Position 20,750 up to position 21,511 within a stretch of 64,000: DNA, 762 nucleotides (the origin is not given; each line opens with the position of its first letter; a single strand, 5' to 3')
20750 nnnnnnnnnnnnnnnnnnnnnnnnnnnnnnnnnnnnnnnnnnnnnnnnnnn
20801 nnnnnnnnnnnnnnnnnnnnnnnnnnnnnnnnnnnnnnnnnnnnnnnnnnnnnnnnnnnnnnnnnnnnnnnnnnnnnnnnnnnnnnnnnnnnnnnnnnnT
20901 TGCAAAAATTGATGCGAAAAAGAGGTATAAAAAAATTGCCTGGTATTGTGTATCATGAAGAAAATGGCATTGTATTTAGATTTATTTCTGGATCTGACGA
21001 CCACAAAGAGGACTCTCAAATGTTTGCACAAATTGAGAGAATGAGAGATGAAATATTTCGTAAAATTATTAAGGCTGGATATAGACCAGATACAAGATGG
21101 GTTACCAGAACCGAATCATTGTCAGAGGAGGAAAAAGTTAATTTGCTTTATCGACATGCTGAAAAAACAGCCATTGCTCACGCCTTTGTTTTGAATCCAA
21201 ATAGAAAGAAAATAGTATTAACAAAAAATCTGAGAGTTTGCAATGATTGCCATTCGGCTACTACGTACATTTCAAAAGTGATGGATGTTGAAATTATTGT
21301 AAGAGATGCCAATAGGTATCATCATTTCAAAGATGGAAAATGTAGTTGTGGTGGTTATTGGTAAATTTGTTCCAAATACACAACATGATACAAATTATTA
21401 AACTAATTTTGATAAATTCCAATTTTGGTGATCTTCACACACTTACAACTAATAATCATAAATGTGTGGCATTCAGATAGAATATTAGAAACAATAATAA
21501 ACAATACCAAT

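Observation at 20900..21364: DYW-type cytidine deaminase domain ending in GYW with intact zinc-binding motifs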

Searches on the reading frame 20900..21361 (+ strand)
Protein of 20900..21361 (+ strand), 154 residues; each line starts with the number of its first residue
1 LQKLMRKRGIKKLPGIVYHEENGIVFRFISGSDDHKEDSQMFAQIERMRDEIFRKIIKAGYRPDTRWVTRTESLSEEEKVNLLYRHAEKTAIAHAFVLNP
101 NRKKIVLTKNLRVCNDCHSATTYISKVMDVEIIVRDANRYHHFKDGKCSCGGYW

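Call 6: search_solved_structures(query=window:20900-21361:+, max_evalue=0.01, show_alignments=2)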
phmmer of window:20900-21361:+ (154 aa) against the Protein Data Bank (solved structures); distinct sequences matched with E-value up to 0.01: 3.
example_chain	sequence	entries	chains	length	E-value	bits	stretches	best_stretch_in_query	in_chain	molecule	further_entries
9kfx_A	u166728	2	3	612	2.6e-42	147.4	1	2-154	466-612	Synthetic PPR-DYW protein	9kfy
7o4e_A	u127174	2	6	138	7.7e-29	103.7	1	17-154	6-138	Pentatricopeptide repeat-containing protein At3g63370, chloroplastic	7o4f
7w86_A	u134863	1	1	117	9.6e-26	93.7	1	53-154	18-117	Pentatricopeptide repeat-containing protein DWY1, chloroplastic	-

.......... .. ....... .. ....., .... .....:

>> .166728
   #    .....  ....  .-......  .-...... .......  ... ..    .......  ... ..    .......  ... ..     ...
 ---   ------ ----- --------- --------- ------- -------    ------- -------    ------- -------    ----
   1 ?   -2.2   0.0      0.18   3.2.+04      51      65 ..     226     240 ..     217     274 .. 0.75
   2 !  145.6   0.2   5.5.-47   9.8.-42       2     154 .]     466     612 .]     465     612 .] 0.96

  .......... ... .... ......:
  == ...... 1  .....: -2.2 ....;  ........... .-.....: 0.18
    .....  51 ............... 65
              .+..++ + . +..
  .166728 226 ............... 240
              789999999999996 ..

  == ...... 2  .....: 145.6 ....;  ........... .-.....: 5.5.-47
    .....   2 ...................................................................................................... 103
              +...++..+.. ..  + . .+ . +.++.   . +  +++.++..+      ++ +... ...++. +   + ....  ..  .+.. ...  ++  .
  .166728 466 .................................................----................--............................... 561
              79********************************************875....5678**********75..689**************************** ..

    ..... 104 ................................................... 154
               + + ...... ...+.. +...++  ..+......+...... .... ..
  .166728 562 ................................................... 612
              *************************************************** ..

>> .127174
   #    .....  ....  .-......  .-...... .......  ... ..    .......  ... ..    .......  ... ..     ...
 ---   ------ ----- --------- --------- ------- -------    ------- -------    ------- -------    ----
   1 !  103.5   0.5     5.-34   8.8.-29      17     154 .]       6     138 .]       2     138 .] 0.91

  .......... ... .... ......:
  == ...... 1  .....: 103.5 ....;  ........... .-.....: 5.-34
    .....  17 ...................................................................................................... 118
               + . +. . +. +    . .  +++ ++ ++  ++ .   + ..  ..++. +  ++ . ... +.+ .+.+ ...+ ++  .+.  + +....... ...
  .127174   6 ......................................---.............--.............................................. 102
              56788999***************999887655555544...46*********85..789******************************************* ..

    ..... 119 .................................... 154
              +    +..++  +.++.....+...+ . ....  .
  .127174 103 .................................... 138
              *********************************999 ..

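Call 58: find_homologous_proteins(query=window:20900-21361:+, max_evalue=1e-10)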
Query window:20900-21361:+ (154 aa): 101 proteins with E <= 1e-10 among 105 candidates.
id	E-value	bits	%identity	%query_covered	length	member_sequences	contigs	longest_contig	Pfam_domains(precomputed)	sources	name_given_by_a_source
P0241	1.9e-56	208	68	87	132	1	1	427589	PF14432.13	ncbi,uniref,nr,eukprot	ncbi:predicted protein [Naegleria gruberi]|uniref:Predicted protein n=1 Tax=Naegleria gruberi TaxID=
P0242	1.7e-52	195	61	95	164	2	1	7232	PF20431.5,PF14432.13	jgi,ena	-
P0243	6.5e-50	187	56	100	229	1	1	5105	PF20431.5,PF01535.27,PF14432.13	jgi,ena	-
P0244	6.0e-42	161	51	100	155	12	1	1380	PF20430.4,PF14432.13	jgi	jgi:hypothetical protein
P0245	2.5e-41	159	51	100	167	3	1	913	PF20431.5,PF20430.4,PF14432.13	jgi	-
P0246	3.6e-41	158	51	97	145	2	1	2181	PF20430.4,PF14432.13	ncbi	-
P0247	7.5e-40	154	49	100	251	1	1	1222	PF13041.13,PF20431.5,PF12854.14,PF01535.27,PF13812.13,PF14432.13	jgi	jgi:pentatricopeptide repeat protein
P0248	2.7e-37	146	45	100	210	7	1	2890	PF20431.5,PF20430.4,PF14432.13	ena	-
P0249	6.4e-35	138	44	100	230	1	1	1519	PF20431.5,PF20430.4,PF14432.13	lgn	-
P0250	3.6e-34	136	45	100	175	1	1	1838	PF20431.5,PF20430.4,PF14432.13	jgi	jgi:hypothetical protein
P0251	1.1e-33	134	45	100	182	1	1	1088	PF20431.5,PF20430.4,PF14432.13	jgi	-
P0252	6.0e-33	132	46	97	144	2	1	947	PF20430.4,PF14432.13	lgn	-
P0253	6.9e-33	132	47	97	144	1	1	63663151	PF14432.13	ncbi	ncbi:putative DYW domain-containing protein [Helianthus debilis subsp. tardiflorus]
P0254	7.4e-33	131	45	100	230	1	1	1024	PF20431.5,PF01535.27,PF20430.4,PF14432.13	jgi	jgi:hypothetical protein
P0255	7.5e-33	131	43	100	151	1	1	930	PF20430.4,PF14432.13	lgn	-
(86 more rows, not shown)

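Call 59: find_encoding_contigs(protein=P0242, flank=8000, max_places=3)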
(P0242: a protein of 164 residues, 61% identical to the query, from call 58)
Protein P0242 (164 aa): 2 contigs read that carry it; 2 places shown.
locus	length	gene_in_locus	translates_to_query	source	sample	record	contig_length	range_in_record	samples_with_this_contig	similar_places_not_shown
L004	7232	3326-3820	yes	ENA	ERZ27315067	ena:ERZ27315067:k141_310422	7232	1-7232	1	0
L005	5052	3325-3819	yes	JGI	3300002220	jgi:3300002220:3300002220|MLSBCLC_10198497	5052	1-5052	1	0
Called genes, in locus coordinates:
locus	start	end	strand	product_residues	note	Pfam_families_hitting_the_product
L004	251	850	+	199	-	PF13405:EF-hand_6 (faint), PF13833:EF-hand_8 (faint), PF13202:EF-hand_5 (faint), PF00036:EF-hand_1 (faint), PF13499:EF-hand_7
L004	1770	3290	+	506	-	PF01535:PPR (faint), PF12854:PPR_1 (faint), PF13812:PPR_3 (faint), PF17177:PPR_long (faint), PF23276:TPR_24 (faint), PF13041:PPR_2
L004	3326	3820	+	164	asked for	PF20431:E_motif (faint), PF14432:DYW_deaminase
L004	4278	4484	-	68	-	-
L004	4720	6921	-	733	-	PF25273:DUF7869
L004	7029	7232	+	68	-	?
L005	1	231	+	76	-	?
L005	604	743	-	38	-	-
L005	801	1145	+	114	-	-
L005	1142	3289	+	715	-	PF01535:PPR (faint), PF12854:PPR_1 (faint), PF13812:PPR_3 (faint), PF17177:PPR_long (faint), PF19189:Mtf2 (faint), PF23276:TPR_24 (faint), PF25056:DUF7793 (faint), PF13041:PPR_2, +1 more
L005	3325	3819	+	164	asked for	PF20431:E_motif (faint), PF14432:DYW_deaminase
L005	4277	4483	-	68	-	-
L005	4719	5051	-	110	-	?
